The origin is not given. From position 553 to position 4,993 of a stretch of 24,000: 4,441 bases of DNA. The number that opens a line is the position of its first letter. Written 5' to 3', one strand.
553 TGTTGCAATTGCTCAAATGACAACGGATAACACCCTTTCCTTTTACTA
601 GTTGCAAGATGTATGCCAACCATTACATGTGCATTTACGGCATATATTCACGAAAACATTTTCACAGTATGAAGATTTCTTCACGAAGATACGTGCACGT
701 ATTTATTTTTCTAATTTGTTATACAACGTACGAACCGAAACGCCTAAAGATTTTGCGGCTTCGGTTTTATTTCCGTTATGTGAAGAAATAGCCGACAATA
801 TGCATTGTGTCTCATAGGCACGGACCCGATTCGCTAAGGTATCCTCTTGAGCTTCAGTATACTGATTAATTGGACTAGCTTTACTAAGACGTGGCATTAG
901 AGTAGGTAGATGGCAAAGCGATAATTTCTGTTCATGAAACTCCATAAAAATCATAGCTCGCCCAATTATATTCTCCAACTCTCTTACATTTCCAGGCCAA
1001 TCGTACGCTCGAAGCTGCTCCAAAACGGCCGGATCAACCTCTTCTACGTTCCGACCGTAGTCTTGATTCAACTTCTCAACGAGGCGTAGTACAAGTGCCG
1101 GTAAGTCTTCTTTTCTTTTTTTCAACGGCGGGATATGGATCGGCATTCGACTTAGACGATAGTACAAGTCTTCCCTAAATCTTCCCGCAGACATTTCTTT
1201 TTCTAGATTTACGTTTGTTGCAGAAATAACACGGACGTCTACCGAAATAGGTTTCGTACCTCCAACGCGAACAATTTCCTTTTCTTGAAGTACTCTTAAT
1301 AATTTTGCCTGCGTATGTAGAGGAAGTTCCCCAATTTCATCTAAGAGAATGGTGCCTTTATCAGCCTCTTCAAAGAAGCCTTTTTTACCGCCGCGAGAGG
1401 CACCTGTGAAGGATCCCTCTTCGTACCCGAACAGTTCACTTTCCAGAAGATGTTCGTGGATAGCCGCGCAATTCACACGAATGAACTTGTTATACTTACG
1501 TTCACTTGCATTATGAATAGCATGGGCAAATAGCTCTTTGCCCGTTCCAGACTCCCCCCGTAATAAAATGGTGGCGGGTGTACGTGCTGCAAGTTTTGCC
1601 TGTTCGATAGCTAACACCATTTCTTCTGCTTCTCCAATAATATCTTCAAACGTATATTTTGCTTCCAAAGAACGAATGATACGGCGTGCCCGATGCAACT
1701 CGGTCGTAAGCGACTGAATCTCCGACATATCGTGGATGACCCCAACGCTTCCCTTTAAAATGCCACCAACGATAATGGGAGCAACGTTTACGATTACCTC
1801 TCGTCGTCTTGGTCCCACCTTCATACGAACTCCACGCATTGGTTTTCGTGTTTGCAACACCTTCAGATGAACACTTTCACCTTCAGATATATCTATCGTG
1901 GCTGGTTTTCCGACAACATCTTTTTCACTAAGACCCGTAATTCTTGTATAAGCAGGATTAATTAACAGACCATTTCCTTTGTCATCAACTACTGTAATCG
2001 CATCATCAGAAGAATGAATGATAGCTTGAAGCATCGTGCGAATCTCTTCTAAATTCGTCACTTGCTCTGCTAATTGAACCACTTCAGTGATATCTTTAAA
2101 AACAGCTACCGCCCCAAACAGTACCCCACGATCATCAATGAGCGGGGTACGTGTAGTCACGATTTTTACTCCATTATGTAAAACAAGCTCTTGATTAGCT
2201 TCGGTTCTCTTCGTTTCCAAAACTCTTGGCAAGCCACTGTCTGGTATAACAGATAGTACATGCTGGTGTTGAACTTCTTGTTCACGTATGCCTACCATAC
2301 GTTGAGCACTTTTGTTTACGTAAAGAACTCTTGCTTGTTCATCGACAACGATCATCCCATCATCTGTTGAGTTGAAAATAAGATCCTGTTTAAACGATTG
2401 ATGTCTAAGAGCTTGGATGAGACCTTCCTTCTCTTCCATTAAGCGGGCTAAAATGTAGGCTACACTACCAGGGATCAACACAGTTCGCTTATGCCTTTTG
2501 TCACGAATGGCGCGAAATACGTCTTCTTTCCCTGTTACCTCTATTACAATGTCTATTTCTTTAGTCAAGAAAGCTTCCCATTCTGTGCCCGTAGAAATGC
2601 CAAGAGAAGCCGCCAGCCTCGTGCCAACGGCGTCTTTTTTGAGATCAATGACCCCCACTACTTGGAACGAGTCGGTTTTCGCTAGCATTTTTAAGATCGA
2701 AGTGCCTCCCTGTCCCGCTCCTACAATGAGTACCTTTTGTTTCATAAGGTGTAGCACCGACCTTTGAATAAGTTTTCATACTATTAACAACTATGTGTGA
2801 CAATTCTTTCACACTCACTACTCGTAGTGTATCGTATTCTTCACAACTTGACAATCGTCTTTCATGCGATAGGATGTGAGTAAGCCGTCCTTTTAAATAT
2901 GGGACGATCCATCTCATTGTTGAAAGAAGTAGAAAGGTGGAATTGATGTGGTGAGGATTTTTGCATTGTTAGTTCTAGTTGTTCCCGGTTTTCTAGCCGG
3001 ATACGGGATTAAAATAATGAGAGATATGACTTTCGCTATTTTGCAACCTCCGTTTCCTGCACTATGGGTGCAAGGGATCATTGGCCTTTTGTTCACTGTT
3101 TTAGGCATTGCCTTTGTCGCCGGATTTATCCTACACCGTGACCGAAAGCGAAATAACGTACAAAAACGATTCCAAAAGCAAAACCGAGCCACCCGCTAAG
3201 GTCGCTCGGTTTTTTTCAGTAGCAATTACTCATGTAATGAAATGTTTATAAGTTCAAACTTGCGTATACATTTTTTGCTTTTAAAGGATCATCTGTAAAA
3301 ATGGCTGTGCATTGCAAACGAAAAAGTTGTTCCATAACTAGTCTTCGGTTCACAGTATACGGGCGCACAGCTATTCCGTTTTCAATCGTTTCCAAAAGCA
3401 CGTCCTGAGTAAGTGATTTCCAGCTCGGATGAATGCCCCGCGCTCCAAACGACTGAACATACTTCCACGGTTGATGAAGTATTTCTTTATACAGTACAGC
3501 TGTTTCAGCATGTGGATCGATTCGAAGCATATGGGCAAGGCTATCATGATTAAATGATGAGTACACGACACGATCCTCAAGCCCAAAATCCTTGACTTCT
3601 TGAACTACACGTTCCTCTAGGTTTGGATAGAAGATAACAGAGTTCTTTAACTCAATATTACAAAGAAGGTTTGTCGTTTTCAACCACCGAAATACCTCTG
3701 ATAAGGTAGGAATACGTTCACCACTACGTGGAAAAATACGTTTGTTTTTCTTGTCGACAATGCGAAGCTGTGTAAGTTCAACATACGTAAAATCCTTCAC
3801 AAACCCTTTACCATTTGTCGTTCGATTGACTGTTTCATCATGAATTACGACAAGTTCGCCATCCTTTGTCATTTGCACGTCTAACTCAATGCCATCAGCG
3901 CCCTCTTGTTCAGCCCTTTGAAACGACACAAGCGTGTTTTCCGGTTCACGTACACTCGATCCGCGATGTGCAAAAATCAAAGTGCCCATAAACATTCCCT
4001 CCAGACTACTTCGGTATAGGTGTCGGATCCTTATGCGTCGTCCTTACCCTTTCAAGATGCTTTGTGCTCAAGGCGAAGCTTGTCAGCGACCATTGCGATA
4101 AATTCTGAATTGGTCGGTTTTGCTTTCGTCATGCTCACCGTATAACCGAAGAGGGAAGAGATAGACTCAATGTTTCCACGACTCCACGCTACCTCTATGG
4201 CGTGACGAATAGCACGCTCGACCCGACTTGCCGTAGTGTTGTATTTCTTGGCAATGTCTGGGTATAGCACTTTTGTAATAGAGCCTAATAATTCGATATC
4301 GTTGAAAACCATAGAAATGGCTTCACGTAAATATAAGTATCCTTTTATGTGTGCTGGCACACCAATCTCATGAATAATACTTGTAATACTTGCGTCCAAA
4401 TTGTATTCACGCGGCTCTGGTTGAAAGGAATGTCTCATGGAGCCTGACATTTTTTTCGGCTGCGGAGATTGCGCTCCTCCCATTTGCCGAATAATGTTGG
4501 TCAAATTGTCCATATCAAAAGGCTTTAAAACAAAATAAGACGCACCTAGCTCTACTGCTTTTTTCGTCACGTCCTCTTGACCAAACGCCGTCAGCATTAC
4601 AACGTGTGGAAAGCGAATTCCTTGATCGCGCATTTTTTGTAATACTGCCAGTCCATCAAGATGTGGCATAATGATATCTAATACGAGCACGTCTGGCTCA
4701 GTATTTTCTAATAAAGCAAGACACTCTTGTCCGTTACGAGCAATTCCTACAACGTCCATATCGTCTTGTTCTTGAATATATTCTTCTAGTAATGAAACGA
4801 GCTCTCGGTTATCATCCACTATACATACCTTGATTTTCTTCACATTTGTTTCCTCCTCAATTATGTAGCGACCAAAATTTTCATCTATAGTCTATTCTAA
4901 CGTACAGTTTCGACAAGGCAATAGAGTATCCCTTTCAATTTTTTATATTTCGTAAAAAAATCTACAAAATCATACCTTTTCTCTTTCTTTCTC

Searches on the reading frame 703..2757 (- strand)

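Call 18: search_protein_families(library=pfam, proteins=[window:703-2757:-], max_evalue=0.00001)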
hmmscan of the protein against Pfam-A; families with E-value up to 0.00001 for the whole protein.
window:703-2757:- (684 aa): 11 families
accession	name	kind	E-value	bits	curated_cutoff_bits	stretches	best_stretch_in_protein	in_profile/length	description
PF00158.32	Sigma54_activat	-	7.2e-70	234.5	20.2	1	373-541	1-168/168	Sigma-54 interaction domain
PF00989.32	PAS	-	3.2e-30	104.9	22.6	2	242-344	2-113/113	PAS fold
PF25601.1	AAA_lid_14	-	3.3e-20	72.1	27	1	547-621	2-74/87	AAA+ ATPase lid domain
PF14532.12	Sigma54_activ_2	-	3.7e-19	69.8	25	1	384-545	11-138/138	Sigma-54 interaction domain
PF13426.13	PAS_9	-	9.5e-18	64.8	27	1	132-225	1-103/103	PAS domain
PF08448.16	PAS_4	-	3.1e-16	60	23.1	1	128-227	1-109/110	PAS fold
PF13188.13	PAS_8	-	1.8e-14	53.4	21.8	1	127-163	6-44/65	PAS domain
PF02954.25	HTH_8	-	1.8e-10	40.8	22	1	646-684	3-41/42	Bacterial regulatory protein, Fis family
PF00004.35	AAA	-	2.9e-06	28.2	21.2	1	397-530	1-126/131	ATPase family associated with various cellular activities (AAA)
PF07728.20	AAA_5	-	3e-06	27.7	22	0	397-518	2-125/139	AAA domain (dynein-related subfamily)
PF12860.13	PAS_7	-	4.6e-06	27.2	27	0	129-167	2-40/115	PAS fold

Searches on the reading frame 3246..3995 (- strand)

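Call 18: search_protein_families(library=pfam, proteins=[window:3246-3995:-], max_evalue=0.00001)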
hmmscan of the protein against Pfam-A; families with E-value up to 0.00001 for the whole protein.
window:3246-3995:- (249 aa): 1 family
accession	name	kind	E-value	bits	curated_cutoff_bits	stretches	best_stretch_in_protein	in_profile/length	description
PF03009.23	GDPD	-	5.6e-51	174.4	23.6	1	10-238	1-243/244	Glycerophosphoryl diester phosphodiesterase family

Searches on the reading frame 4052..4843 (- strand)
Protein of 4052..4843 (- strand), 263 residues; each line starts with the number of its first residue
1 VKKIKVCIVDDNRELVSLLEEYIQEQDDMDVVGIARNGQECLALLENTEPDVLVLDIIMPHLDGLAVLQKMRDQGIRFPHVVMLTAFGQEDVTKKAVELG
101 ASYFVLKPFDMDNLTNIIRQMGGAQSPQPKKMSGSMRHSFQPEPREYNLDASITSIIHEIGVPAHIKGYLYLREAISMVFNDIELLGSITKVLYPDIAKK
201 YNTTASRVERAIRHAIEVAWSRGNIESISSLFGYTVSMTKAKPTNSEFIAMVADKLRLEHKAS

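Call 18: search_protein_families(library=pfam, proteins=[window:4052-4843:-], max_evalue=0.00001)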
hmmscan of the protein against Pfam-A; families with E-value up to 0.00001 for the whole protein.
window:4052-4843:- (263 aa): 2 families
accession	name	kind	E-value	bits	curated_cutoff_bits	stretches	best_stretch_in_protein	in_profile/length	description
PF08769.17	Spo0A_C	-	1.2e-44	151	25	1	153-256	1-104/104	Sporulation initiation factor Spo0A C terminal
PF00072.30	Response_reg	-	9.2e-28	97.1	30.2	1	6-118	1-110/111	Response regulator receiver domain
